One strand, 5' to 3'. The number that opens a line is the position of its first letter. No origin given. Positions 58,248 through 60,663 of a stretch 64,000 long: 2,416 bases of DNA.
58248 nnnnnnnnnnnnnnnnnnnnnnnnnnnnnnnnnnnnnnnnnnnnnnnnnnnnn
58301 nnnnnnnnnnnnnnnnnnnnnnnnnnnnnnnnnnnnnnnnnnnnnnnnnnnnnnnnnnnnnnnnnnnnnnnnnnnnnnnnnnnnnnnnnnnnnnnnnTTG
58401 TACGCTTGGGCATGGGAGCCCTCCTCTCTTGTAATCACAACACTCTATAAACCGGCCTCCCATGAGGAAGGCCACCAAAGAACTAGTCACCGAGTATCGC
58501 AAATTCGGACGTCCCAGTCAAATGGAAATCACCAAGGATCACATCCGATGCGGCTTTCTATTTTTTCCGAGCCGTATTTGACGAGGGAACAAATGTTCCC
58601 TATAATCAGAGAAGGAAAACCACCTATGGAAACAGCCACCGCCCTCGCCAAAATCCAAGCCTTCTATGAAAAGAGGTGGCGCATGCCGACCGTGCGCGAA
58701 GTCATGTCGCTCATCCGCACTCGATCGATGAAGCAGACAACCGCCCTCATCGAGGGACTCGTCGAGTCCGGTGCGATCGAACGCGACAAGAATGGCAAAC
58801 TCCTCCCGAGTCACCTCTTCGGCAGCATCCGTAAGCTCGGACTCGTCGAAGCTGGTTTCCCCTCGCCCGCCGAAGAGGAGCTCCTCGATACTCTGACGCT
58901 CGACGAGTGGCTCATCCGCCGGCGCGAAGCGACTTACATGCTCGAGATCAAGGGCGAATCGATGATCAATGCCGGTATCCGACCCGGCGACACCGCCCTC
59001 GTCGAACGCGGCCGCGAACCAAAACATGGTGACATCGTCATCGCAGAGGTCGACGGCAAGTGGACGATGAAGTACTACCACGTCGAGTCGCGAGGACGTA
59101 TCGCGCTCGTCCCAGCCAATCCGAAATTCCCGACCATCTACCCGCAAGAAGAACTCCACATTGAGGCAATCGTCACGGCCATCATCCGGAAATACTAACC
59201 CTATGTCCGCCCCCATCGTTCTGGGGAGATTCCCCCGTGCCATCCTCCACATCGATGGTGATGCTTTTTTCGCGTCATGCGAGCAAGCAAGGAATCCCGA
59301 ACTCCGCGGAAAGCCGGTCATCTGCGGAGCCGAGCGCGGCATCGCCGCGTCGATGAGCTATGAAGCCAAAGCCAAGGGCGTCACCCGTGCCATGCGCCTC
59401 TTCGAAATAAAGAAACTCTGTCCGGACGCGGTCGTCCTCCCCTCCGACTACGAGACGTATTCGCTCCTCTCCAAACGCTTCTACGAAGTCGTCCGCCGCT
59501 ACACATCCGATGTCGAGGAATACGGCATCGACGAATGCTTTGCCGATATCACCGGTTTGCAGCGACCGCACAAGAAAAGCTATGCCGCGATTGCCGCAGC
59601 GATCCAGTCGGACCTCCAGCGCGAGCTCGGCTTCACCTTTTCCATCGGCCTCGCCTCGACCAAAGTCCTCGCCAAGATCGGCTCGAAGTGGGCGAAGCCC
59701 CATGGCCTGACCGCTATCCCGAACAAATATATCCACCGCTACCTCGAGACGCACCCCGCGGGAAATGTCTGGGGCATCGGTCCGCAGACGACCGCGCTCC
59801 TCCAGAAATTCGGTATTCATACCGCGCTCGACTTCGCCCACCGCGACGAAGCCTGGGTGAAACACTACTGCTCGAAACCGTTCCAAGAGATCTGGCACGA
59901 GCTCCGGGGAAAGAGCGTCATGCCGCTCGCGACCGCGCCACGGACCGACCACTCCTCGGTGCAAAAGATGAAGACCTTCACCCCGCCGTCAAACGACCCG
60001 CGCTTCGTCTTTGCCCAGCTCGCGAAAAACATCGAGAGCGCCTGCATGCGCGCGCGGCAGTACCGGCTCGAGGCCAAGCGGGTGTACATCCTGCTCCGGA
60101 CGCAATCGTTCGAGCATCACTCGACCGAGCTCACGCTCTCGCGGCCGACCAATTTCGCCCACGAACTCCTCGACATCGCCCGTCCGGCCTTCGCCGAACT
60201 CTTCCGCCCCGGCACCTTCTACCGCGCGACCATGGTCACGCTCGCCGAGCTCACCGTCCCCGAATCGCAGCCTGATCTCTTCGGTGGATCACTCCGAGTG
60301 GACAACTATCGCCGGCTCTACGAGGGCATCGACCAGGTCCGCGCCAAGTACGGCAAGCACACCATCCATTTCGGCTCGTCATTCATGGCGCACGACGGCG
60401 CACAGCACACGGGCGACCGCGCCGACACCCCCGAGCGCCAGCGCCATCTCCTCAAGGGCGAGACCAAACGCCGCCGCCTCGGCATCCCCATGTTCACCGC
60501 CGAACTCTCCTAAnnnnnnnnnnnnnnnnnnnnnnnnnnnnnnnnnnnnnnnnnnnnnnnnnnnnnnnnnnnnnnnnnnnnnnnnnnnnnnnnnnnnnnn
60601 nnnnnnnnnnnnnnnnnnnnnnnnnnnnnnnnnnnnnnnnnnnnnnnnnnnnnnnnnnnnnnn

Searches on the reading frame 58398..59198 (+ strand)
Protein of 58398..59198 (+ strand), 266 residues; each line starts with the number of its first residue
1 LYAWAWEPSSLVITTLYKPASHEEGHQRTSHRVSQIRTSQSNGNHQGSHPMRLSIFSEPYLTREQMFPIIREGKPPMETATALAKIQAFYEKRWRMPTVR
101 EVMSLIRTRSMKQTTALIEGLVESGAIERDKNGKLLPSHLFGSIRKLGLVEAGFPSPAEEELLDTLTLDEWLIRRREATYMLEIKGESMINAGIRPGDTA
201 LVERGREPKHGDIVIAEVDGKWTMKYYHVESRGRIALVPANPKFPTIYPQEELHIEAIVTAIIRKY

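Call 10: search_protein_families(library=pfam, proteins=[window:58398-59198:+], max_evalue=0.01)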
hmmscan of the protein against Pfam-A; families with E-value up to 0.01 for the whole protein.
window:58398-59198:+ (266 aa): 2 families
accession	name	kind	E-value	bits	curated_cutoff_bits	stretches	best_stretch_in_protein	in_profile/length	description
PF00717.28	Peptidase_S24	-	1.7e-25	89.4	23.3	1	148-259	4-115/116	Peptidase S24-like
PF07603.17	Lcl_C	-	0.0096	16.6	34.9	0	80-113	31-64/117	Lcl C-terminal domain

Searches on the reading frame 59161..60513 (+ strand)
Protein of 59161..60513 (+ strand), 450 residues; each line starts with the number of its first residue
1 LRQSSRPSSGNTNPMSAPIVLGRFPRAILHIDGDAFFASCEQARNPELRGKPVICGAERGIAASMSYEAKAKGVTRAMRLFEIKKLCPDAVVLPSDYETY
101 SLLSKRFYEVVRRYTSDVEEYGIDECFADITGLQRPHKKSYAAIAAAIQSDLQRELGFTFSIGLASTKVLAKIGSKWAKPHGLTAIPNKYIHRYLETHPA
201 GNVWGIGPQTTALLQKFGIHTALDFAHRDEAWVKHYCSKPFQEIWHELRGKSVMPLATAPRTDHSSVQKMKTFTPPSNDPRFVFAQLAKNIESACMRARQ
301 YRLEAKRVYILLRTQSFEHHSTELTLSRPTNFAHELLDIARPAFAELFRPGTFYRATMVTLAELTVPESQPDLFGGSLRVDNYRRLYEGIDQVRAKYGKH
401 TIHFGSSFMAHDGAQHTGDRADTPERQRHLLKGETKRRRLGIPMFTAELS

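Call 10: search_protein_families(library=pfam, proteins=[window:59161-60513:+], max_evalue=0.01)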
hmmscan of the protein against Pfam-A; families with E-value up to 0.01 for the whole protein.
window:59161-60513:+ (450 aa): 2 families
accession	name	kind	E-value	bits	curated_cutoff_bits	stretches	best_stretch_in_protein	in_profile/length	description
PF00817.25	IMS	-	8.1e-48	162.5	23.2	1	31-175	1-147/148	impB/mucB/samB family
PF11799.13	IMS_C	-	3.8e-12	47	20.7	1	266-370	3-104/109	impB/mucB/samB family C-terminal domain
